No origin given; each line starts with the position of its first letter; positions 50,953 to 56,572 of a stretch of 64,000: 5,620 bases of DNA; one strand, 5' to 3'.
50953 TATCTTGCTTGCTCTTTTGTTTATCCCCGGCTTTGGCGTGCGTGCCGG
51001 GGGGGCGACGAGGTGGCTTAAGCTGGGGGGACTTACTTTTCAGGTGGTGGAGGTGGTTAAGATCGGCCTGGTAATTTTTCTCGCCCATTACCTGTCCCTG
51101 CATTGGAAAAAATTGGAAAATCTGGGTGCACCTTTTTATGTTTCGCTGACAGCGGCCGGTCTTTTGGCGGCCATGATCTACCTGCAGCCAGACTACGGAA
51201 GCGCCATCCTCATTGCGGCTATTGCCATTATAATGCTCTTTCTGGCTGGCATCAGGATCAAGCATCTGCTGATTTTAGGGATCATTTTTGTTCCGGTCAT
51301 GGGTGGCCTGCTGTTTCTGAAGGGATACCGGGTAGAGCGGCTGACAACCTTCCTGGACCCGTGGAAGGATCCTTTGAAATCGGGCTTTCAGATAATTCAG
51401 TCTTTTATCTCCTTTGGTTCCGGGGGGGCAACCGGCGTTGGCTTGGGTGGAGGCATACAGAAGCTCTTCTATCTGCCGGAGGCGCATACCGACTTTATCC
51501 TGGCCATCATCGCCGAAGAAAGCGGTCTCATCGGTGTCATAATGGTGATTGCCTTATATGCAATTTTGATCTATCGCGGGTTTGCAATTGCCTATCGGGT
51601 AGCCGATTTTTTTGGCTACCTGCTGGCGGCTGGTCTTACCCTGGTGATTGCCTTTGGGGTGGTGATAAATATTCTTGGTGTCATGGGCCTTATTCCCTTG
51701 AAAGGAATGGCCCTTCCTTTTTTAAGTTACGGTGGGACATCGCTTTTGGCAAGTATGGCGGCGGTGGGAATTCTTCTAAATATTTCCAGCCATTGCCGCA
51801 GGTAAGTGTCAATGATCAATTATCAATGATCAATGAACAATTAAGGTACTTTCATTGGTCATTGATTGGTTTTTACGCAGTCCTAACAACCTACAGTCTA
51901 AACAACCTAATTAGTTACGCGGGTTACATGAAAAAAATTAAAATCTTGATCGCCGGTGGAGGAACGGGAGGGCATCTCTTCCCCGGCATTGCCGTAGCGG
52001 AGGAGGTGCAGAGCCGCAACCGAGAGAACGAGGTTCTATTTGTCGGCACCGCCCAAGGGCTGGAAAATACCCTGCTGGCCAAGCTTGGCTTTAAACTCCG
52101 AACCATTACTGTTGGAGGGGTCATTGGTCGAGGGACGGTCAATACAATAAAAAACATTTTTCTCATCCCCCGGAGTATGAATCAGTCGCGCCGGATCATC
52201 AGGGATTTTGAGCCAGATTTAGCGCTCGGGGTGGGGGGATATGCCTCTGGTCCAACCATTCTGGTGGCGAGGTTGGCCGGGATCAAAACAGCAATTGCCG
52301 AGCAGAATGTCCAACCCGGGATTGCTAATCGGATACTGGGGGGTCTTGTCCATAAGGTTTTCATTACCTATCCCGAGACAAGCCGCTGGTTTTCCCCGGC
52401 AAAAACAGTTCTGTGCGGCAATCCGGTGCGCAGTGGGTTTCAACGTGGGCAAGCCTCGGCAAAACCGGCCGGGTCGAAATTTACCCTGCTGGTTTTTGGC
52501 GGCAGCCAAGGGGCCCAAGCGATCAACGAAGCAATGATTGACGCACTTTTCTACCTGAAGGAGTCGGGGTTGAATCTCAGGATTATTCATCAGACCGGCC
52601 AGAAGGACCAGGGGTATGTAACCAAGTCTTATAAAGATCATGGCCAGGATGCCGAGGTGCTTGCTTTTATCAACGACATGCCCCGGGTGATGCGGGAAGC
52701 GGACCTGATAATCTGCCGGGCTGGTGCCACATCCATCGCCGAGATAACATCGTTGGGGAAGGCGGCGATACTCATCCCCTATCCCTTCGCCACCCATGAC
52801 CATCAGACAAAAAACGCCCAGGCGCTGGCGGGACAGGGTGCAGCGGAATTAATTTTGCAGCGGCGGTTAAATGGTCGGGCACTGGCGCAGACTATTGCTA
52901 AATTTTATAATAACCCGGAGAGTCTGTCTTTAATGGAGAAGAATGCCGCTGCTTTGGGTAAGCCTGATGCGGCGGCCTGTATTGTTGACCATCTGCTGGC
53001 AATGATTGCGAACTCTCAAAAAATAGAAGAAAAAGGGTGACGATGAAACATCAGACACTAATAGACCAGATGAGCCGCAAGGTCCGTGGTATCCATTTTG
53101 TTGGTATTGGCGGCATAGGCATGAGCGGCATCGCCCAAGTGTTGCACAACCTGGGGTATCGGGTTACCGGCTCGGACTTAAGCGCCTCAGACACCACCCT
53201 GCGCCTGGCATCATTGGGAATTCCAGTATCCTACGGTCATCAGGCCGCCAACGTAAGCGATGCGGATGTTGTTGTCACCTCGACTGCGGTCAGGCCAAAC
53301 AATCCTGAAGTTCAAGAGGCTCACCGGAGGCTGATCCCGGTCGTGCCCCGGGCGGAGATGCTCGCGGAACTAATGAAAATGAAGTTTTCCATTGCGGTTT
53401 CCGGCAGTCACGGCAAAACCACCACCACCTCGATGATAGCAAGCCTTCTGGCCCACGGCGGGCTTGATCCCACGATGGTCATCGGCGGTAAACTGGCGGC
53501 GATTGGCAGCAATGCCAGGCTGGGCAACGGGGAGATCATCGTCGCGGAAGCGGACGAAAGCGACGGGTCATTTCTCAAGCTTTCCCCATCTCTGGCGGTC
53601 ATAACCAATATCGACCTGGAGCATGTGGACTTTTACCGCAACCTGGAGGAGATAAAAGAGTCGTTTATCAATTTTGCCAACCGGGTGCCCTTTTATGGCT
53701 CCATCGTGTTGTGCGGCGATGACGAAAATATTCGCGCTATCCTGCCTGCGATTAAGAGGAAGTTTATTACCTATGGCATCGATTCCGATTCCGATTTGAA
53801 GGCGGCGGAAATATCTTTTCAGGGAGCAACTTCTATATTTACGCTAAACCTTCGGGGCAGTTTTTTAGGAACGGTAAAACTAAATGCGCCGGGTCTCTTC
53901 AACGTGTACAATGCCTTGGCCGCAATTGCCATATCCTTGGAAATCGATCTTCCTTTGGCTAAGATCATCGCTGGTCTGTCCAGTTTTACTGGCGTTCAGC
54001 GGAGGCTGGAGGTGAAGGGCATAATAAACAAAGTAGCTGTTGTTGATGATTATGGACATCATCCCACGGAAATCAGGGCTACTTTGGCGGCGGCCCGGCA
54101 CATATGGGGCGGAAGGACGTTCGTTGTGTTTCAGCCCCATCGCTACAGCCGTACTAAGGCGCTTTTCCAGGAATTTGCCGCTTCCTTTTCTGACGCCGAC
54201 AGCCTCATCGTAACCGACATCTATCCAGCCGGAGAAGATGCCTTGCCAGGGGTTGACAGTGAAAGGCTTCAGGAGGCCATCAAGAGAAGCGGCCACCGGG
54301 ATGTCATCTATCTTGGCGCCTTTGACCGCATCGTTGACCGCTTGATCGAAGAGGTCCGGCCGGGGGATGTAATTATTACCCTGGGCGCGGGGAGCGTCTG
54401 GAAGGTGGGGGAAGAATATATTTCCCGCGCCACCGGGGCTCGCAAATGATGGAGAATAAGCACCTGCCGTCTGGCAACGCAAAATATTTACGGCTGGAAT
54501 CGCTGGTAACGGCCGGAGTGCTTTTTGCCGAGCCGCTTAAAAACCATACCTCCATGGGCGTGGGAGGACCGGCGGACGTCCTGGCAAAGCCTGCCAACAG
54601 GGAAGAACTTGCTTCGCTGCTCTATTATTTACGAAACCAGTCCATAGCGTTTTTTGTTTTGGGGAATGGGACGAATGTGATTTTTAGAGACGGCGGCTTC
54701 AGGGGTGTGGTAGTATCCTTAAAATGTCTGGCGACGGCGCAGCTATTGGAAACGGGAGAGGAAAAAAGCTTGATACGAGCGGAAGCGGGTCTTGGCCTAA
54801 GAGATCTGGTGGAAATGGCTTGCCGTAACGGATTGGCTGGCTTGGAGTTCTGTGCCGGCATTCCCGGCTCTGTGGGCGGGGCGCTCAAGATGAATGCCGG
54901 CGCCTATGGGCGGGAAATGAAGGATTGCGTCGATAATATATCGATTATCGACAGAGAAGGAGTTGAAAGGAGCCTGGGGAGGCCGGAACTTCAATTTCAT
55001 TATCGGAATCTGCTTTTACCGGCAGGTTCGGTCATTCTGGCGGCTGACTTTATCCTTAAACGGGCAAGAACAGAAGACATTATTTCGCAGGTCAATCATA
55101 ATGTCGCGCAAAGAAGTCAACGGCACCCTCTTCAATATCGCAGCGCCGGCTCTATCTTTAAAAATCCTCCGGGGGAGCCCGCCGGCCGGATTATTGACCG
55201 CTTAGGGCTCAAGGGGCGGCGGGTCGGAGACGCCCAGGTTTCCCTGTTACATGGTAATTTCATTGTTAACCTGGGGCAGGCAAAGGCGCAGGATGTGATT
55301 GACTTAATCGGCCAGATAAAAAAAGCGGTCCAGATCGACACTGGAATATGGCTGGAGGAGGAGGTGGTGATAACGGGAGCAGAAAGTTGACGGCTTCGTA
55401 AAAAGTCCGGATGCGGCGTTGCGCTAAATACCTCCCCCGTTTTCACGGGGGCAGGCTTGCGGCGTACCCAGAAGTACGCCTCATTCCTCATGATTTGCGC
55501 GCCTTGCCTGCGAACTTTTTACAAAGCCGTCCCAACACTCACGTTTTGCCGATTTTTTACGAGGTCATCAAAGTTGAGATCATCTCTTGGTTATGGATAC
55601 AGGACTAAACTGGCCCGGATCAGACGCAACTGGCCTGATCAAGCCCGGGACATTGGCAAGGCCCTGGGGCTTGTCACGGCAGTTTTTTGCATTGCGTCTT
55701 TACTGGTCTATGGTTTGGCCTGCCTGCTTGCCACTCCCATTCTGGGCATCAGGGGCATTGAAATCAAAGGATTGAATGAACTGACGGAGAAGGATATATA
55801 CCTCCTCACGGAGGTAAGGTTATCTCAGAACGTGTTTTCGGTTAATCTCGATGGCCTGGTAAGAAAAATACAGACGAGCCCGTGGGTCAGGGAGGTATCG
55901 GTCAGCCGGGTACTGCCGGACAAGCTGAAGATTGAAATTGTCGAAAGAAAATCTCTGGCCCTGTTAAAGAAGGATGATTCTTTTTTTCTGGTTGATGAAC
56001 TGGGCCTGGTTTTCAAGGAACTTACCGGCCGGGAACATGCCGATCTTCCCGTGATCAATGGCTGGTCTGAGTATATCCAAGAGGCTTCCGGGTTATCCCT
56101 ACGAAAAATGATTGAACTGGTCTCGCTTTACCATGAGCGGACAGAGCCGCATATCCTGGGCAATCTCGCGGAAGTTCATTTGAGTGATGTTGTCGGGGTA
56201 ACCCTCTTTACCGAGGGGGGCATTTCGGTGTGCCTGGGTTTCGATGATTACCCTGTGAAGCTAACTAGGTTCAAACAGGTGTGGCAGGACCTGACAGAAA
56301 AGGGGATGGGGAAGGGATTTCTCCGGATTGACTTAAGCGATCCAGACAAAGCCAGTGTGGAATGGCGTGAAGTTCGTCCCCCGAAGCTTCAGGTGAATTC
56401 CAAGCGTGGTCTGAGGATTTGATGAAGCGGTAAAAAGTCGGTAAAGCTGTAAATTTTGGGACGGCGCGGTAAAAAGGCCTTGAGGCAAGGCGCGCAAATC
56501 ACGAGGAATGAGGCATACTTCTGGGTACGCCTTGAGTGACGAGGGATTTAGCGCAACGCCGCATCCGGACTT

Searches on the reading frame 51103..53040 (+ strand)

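Call 40: search_protein_families(library=pfam, proteins=[window:51103-53040:+], max_evalue=0.00001)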
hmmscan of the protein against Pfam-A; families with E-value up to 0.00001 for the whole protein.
window:51103-53040:+ (645 aa): 2 families
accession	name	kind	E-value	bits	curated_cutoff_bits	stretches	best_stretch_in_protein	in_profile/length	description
PF04101.22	Glyco_tran_28_C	-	2.9e-45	154.7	22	1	461-624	1-163/166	Glycosyltransferase family 28 C-terminal domain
PF03033.26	Glyco_transf_28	-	5e-31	108.1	26.2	1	281-421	1-139/139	Glycosyltransferase family 28 N-terminal domain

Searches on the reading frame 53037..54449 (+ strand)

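Call 40: search_protein_families(library=pfam, proteins=[window:53037-54449:+], max_evalue=0.00001)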
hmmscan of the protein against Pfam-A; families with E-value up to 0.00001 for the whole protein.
window:53037-54449:+ (470 aa): 3 families
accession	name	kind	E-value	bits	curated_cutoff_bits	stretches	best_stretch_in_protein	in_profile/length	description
PF01225.30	Mur_ligase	-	8.4e-30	103.4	21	1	19-115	2-93/95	Mur ligase family, catalytic domain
PF08245.18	Mur_ligase_M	-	2.4e-28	99.9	24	1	121-299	1-199/200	Mur ligase middle domain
PF02875.26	Mur_ligase_C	-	4.7e-25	89.3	28.4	1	322-452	1-127/127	Mur ligase, glutamate ligase domain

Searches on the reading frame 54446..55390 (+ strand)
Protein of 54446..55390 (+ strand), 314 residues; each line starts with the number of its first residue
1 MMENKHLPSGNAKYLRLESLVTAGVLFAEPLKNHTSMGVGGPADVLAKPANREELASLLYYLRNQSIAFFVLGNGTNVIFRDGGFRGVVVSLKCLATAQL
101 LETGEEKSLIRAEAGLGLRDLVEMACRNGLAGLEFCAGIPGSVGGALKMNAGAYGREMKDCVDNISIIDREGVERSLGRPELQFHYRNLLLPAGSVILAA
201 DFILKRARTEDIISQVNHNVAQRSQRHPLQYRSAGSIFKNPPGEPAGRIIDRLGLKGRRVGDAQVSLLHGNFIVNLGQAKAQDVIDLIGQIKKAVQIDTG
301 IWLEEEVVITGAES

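Call 40: search_protein_families(library=pfam, proteins=[window:54446-55390:+], max_evalue=0.00001)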
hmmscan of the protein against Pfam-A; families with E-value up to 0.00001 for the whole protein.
window:54446-55390:+ (314 aa): 2 families
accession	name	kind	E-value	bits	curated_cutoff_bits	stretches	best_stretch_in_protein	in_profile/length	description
PF02873.21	MurB_C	-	2e-31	108.5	27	1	212-309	2-98/99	UDP-N-acetylenolpyruvoylglucosamine reductase, C-terminal domain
PF01565.28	FAD_binding_4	-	7.6e-22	77.9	26.4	1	44-173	2-134/139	FAD binding domain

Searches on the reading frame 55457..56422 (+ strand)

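Call 40: search_protein_families(library=pfam, proteins=[window:55457-56422:+], max_evalue=0.00001)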
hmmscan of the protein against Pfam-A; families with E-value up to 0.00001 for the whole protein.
window:55457-56422:+ (321 aa): 2 families
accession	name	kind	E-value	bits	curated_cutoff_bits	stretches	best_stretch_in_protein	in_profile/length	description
PF08478.15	POTRA_1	-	7.4e-16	58.7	23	1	98-164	3-69/69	POTRA domain, FtsQ-type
PF03799.20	FtsQ_DivIB_C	-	1e-09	39.7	21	1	168-293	1-113/114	Cell division protein FtsQ/DivIB, C-terminal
